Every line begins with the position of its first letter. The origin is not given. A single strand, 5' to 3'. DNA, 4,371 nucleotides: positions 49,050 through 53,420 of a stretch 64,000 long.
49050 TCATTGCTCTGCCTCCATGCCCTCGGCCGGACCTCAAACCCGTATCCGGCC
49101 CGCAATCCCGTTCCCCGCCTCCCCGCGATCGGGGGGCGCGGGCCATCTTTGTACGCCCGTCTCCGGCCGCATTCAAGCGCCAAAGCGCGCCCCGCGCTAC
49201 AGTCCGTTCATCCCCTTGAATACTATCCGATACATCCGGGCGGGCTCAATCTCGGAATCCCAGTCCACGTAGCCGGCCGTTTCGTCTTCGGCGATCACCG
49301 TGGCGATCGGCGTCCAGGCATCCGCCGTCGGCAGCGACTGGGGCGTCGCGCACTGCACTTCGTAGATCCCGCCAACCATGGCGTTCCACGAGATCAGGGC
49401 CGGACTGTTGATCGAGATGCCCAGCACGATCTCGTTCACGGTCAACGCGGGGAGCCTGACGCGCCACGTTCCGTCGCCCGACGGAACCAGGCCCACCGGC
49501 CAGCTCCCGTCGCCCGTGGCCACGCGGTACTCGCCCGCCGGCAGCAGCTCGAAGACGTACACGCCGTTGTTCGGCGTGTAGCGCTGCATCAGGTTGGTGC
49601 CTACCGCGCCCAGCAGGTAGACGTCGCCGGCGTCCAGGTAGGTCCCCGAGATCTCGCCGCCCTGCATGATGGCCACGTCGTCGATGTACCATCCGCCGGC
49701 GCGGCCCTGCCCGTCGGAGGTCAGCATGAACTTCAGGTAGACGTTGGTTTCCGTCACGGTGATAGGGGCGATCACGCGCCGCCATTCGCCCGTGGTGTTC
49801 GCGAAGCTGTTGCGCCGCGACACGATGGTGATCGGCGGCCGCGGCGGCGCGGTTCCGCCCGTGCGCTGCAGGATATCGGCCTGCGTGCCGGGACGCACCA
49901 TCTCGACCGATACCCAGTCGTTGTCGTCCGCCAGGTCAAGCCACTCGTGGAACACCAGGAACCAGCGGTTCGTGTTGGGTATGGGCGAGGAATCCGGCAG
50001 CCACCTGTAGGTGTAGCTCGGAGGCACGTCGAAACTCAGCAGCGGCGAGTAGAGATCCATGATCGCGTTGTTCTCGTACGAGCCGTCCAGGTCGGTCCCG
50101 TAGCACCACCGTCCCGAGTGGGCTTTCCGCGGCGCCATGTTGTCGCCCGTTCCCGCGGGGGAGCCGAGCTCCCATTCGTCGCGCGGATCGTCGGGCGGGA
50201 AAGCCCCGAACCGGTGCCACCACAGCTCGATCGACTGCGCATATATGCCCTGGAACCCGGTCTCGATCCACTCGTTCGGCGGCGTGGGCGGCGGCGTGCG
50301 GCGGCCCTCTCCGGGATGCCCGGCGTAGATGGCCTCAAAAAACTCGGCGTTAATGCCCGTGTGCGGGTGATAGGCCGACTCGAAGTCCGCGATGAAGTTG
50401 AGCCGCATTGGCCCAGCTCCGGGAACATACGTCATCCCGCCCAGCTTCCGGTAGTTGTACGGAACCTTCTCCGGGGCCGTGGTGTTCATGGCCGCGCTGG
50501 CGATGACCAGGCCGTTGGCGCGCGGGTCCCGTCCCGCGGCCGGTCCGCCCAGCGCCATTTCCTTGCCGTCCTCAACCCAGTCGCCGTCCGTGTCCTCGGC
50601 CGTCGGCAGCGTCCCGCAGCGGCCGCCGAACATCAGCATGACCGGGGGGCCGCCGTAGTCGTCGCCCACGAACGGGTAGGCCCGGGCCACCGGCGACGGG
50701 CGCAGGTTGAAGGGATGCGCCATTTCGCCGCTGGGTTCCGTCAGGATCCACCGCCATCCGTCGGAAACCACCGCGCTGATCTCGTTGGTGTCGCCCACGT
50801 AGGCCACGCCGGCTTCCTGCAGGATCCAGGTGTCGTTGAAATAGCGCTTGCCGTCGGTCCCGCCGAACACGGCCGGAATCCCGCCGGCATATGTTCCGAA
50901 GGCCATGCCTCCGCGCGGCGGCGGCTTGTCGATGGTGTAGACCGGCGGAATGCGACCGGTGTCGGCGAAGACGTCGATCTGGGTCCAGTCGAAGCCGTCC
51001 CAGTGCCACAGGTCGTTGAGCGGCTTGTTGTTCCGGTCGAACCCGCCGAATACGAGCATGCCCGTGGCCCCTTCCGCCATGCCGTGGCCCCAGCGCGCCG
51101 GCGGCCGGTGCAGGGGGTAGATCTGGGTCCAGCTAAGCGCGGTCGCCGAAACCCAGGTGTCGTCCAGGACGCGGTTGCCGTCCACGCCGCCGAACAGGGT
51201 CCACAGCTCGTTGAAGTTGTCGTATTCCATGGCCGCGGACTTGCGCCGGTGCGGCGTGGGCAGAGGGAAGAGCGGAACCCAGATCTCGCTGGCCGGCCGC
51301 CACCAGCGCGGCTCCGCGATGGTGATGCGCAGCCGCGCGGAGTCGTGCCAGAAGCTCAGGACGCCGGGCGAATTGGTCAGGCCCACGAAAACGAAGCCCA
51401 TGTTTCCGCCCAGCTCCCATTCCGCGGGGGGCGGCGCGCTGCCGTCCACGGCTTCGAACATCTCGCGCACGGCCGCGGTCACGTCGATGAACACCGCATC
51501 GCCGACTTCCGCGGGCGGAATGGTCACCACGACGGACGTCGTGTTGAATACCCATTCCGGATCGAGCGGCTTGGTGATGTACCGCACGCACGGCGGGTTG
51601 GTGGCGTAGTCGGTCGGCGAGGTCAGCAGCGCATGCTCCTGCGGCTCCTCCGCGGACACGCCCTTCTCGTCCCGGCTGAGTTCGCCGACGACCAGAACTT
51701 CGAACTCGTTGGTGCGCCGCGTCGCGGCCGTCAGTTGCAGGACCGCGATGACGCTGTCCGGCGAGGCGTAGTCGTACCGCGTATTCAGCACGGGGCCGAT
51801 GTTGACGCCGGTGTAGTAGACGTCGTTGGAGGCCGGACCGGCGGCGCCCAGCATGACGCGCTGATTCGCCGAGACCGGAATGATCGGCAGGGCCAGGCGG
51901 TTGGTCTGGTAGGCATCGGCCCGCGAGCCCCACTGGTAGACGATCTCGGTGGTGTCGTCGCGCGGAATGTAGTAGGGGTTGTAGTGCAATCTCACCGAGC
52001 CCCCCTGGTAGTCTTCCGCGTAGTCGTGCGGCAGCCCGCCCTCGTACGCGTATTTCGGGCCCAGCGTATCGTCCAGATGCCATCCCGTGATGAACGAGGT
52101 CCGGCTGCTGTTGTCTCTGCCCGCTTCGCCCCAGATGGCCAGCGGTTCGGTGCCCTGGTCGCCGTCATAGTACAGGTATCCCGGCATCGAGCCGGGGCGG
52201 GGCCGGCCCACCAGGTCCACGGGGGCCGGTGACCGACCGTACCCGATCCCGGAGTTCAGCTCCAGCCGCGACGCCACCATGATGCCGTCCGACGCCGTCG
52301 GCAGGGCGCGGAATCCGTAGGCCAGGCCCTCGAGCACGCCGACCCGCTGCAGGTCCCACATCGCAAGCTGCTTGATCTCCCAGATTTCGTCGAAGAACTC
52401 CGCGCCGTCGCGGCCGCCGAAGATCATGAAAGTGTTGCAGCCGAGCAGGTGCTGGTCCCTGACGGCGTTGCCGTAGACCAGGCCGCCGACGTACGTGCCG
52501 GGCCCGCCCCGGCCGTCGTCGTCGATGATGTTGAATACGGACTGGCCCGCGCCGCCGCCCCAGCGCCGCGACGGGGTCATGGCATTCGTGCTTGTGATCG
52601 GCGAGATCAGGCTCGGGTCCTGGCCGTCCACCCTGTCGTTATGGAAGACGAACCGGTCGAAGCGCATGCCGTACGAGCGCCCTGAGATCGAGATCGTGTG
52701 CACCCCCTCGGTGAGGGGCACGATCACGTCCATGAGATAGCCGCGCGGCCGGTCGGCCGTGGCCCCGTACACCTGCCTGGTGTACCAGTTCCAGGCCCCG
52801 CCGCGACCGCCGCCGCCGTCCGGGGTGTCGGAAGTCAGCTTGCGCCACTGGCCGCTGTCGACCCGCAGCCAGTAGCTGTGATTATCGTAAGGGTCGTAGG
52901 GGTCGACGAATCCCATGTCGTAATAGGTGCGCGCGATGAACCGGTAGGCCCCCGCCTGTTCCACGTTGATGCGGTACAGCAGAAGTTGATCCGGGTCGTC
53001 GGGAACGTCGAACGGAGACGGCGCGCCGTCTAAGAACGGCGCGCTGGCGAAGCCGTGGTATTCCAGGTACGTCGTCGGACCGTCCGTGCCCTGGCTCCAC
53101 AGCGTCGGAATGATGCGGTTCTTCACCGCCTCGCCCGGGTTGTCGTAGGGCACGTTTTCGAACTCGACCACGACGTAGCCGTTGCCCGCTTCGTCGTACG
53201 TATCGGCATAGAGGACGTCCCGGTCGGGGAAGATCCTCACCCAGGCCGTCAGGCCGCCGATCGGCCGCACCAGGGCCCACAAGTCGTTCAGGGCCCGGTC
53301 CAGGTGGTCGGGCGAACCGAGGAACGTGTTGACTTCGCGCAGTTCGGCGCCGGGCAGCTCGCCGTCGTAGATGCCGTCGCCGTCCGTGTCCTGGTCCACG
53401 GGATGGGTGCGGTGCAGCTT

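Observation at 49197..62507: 13.3-kb single gene for a 4436-aa N-anchored protease-adhesin mosaic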

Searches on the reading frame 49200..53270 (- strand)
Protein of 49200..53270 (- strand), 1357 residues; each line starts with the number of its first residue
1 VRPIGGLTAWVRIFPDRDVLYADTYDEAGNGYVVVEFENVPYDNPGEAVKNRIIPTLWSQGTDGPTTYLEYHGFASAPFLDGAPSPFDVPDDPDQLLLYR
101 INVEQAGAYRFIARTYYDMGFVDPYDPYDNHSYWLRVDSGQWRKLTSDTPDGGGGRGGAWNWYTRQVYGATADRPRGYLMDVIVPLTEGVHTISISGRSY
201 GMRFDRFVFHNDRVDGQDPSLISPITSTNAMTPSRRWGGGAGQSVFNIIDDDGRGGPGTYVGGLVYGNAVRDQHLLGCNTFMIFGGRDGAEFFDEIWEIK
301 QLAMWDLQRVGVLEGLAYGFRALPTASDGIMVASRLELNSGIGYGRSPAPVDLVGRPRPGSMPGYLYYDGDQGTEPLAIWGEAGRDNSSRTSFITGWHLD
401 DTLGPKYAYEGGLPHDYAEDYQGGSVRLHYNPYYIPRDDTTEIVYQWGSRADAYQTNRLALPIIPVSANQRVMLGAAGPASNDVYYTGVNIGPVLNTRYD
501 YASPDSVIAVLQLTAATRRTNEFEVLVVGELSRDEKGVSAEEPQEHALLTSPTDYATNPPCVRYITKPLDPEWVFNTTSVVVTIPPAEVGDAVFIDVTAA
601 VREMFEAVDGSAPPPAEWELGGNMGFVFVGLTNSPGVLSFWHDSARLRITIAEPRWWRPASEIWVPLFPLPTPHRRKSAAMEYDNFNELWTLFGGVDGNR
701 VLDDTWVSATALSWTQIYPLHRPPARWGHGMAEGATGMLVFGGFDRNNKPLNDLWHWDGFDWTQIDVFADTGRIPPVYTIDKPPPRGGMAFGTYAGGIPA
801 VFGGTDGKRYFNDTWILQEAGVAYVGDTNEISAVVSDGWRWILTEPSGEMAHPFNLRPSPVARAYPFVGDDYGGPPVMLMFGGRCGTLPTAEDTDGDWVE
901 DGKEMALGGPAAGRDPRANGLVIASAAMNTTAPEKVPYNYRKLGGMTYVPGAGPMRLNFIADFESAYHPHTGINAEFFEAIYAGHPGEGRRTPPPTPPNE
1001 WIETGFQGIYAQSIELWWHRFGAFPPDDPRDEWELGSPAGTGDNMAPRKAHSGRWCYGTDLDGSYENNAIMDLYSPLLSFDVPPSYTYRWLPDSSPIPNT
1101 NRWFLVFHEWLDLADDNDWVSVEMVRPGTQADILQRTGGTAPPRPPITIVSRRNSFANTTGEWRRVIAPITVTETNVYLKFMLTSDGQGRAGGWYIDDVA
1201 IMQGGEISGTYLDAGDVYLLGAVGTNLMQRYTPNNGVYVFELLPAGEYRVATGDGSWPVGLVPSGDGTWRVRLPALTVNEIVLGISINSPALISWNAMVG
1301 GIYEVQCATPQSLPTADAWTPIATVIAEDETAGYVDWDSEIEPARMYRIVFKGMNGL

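Call 20: find_homologous_proteins(query=window:49200-53270:-, max_evalue=0.00001)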
Query window:49200-53270:- (1357 aa): 1 proteins with E <= 0.00001 among 8000 candidates.
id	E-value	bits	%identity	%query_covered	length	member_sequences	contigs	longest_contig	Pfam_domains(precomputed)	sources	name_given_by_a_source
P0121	0.0e+0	1605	56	100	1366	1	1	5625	PF24681.2,PF13415.13,PF24981.2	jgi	jgi:hypothetical protein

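Call 22: find_encoding_contigs(protein=P0121, flank=6000, max_places=3)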
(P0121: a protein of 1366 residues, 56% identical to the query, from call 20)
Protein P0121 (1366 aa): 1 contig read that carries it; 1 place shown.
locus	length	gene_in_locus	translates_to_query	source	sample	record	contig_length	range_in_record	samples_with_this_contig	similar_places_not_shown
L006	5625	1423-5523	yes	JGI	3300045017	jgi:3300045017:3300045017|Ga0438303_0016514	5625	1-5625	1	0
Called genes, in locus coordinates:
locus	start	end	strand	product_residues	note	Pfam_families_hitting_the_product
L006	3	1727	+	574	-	?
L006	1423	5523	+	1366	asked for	PF24981:Beta-prop_ATRN-LZTR1 (faint), PF13415:Beta-prop_FBX42, PF24681:Kelch_KLHDC2_KLHL20_DRC7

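Call 33: search_protein_representatives(protein=window:49200-52640:-)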
Query: 1147 residues. Proteins with E-value up to 0.001 (for the whole library): 10466; up to 1e-10: 4974; up to 1e-30: 337. The best 150 are listed.
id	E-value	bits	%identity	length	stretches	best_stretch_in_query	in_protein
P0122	0.0e+00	2715.0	95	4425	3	1-1147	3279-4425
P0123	0.0e+00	1035.7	64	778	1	381-1145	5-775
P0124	4.9e-294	995.0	48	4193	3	19-1141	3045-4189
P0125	8.1e-218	742.5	43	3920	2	21-1144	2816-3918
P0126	3.8e-215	733.6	45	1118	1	59-1144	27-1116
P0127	1.2e-182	626.0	42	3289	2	19-1140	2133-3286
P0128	4.0e-170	584.5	40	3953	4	443-1142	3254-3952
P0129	3.0e-164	565.0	41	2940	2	22-1143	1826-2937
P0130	8.0e-163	560.3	50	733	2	462-1142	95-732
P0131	4.8e-161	554.4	42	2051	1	22-1140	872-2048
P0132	1.1e-160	553.2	50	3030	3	3-545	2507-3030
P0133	2.3e-150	519.1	47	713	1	454-1141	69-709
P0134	6.1e-139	481.2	44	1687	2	458-1141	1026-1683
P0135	9.9e-136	470.6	41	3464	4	456-1144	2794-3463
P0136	3.5e-121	422.4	36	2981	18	450-659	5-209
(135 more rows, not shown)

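Call 36: find_encoding_contigs(protein=P0124, flank=10000, max_places=3)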
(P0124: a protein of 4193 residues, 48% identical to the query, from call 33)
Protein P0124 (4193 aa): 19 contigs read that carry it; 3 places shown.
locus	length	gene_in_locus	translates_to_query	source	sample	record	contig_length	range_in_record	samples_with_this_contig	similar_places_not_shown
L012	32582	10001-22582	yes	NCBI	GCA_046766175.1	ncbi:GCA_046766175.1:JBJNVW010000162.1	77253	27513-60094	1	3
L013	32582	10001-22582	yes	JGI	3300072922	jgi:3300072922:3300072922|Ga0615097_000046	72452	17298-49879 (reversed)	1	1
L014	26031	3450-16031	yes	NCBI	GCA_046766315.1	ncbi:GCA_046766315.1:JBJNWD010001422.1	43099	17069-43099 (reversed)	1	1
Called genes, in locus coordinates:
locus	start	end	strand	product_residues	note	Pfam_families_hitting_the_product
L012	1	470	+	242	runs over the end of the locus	PF07661:MORN_2 (faint)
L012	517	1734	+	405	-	PF14903:WG_beta_rep, PF04076:BOF (faint), PF14903:WG_beta_rep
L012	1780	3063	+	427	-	-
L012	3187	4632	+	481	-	PF07581:Glug (faint)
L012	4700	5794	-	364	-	PF04007:DUF354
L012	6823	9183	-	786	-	PF00158:Sigma54_activat, PF14532:Sigma54_activ_2, PF07724:AAA_2 (weak), PF25601:AAA_lid_14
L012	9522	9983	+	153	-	-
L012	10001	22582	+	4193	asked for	PF00082:Peptidase_S8, PF08308:PEGA (faint), PF13620:CarboxypepD_reg, PF13415:Beta-prop_FBX42, PF24681:Kelch_KLHDC2_KLHL20_DRC7, PF24981:Beta-prop_ATRN-LZTR1 (weak)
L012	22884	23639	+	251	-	-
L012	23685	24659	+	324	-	PF01476:LysM, PF03734:YkuD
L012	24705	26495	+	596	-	PF01336:tRNA_anti-codon, PF00152:tRNA-synt_2, PF02938:GAD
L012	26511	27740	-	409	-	PF13393:tRNA-synt_His, PF00587:tRNA-synt_2b, PF03129:HGTP_anticodon (weak)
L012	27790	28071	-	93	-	PF00216:Bac_DNA_binding, PF18291:HU-HIG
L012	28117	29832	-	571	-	PF00587:tRNA-synt_2b, PF04073:tRNA_edit, PF03129:HGTP_anticodon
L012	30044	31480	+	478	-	PF01336:tRNA_anti-codon, PF00152:tRNA-synt_2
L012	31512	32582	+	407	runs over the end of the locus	PF12704:MacB_PCD, PF02687:FtsX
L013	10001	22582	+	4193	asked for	PF00082:Peptidase_S8, PF08308:PEGA (faint), PF13620:CarboxypepD_reg, PF13415:Beta-prop_FBX42, PF24681:Kelch_KLHDC2_KLHL20_DRC7, PF24981:Beta-prop_ATRN-LZTR1 (weak)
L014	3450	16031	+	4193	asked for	PF00082:Peptidase_S8, PF08308:PEGA (faint), PF13620:CarboxypepD_reg, PF13415:Beta-prop_FBX42, PF24681:Kelch_KLHDC2_KLHL20_DRC7, PF24981:Beta-prop_ATRN-LZTR1 (weak)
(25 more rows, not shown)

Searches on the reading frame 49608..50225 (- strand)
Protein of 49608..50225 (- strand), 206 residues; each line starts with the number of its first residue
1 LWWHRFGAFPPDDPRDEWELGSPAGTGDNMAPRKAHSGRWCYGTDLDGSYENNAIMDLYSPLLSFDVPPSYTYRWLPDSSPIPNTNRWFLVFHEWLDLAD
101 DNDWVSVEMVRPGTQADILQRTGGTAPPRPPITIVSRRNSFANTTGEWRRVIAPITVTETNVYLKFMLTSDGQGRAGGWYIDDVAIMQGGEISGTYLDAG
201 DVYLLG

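Call 64: find_related_loci(query=A4, collection=genome_contigs, flank=10000)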
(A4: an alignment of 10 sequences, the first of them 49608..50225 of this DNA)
Query A4 (206 aa) in genome_contigs; peptide patterns used: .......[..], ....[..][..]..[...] (x = any residue, [..] = any of these).
138 stretches matched a pattern; 50 encode a relative of the query (tblastn E <= 1e-3); 49 distinct loci.
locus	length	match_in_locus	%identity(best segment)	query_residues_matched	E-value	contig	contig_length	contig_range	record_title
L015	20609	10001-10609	54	1-206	1e-63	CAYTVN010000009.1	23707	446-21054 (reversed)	MAG TPA_asm: uncultured Verrucomicrobiota bacterium isolate SRP173033_co1_159 genome assembly, contig: NODE_3486_length_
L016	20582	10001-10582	51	1-200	4e-63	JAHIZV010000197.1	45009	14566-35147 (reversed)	MAG: Verrucomicrobia bacterium isolate Modern_marine.mb.194 Modern_marine.mb.194_k141_2053979, whole genome shotgun sequ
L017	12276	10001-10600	52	1-206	4e-60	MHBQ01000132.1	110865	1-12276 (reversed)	MAG: Lentisphaerae bacterium RIFOXYC12_FULL_60_16 rifoxyc3_full_scaffold_45, whole genome shotgun sequence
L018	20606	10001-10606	53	2-206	7e-60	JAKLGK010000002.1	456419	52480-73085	MAG: Verrucomicrobia bacterium isolate RA.bin38 RA.bin38_2, whole genome shotgun sequence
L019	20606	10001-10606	51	1-200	2e-59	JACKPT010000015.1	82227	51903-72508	MAG: Verrucomicrobia bacterium isolate HK-STAS-VERR-1 HK-STAS-VERR-1_15, whole genome shotgun sequence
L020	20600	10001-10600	51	1-206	1e-59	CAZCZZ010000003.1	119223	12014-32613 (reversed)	MAG TPA_asm: uncultured Verrucomicrobiota bacterium isolate SRP173033_co1_366 genome assembly, contig: NODE_198_length_1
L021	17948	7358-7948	49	1-198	1e-58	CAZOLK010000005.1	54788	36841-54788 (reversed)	MAG TPA_asm: uncultured Verrucomicrobiota bacterium isolate SRP141376_co3_71 genome assembly, contig: NODE_1392_length_5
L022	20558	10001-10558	55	1-192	2e-58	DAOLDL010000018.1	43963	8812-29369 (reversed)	MAG TPA_asm: Kiritimatiellia bacterium isolate AMR_MDS_0153 NODE_184_length_43963_cov_16.908286, whole genome shotgun se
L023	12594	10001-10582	50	1-197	5e-58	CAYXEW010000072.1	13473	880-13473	MAG TPA_asm: uncultured Verrucomicrobiota bacterium isolate SRP141376_co5_426 genome assembly, contig: NODE_11318_length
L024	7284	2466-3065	51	2-206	2e-57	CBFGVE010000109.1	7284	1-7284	MAG TPA_asm: uncultured bacterium isolate SRR17295757_concoct_88 genome assembly, contig: ERZ23398518.12651, whole genom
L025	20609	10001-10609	50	1-206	7e-57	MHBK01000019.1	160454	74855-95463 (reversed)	MAG: Lentisphaerae bacterium GWF2_57_35 gwf2_scaffold_194, whole genome shotgun sequence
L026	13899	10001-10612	50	1-206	1e-56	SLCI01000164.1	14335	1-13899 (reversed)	MAG: Kiritimatiellae bacterium isolate CSSed162cmB_494 CSSed16-2cmB-12435, whole genome shotgun sequence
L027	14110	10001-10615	51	1-206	6e-56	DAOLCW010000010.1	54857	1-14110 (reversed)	MAG TPA_asm: Kiritimatiellia bacterium isolate AMR_MDS_0138 NODE_131_length_54857_cov_24.938962, whole genome shotgun se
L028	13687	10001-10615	50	2-206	5e-56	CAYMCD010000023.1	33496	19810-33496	MAG TPA_asm: uncultured Verrucomicrobiota bacterium isolate binchicken_co16_330 genome assembly, contig: NODE_2168_lengt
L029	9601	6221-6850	47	2-206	1e-55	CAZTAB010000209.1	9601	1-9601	MAG TPA_asm: uncultured Verrucomicrobiota bacterium isolate SRP092796_co2_739 genome assembly, contig: k141_2418126, who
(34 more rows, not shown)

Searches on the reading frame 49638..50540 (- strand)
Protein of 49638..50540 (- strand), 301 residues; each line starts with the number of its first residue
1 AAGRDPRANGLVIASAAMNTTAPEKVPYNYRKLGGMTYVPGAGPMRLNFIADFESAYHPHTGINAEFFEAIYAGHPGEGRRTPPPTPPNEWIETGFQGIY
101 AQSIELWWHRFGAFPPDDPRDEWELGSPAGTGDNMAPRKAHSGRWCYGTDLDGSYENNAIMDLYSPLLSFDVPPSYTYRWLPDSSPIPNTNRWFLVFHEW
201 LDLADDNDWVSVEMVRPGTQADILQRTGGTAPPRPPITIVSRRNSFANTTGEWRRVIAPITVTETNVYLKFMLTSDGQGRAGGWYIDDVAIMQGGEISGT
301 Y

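Call 19: search_protein_families(library=pfam, proteins=[window:49638-50540:-], max_evalue=1)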
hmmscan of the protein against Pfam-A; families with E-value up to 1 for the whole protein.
window:49638-50540:- (301 aa): 1 family
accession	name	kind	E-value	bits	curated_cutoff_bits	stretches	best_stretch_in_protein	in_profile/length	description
PF20773.4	InhA-like_MAM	-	0.004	17.1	26.9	1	194-296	66-167/191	Immune inhibitor A-like, MAM domain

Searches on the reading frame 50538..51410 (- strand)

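Call 19: search_protein_families(library=pfam, proteins=[window:50538-51410:-], max_evalue=1)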
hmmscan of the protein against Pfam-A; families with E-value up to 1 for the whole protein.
window:50538-51410:- (291 aa): 6 families
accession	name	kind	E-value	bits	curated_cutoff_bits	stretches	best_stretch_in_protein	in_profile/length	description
PF24681.1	Kelch_KLHDC2_KLHL20_DRC7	-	1.3e-15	57.8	50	1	52-198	47-185/221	KLHDC2/KLHL20/DRC7 Kelch-repeats domain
PF01344.31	Kelch_1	-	5.7e-07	29.4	20.1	1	108-138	4-33/46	Kelch motif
PF13418.12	Kelch_4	-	6.2e-07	29.7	21.6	2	105-138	1-35/49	Galactose oxidase, central domain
PF24981.1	Beta-prop_ATRN-LZTR1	-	5e-06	26.4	50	1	73-146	4-83/289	Attractin/LZTR1 beta-propeller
PF13415.12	Kelch_3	-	1.9e-05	25.1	22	1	118-156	4-38/48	Galactose oxidase, central domain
PF13854.13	Kelch_HCF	-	0.0052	16.5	113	1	68-231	28-182/345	Host cell factor, Kelch-repeats domain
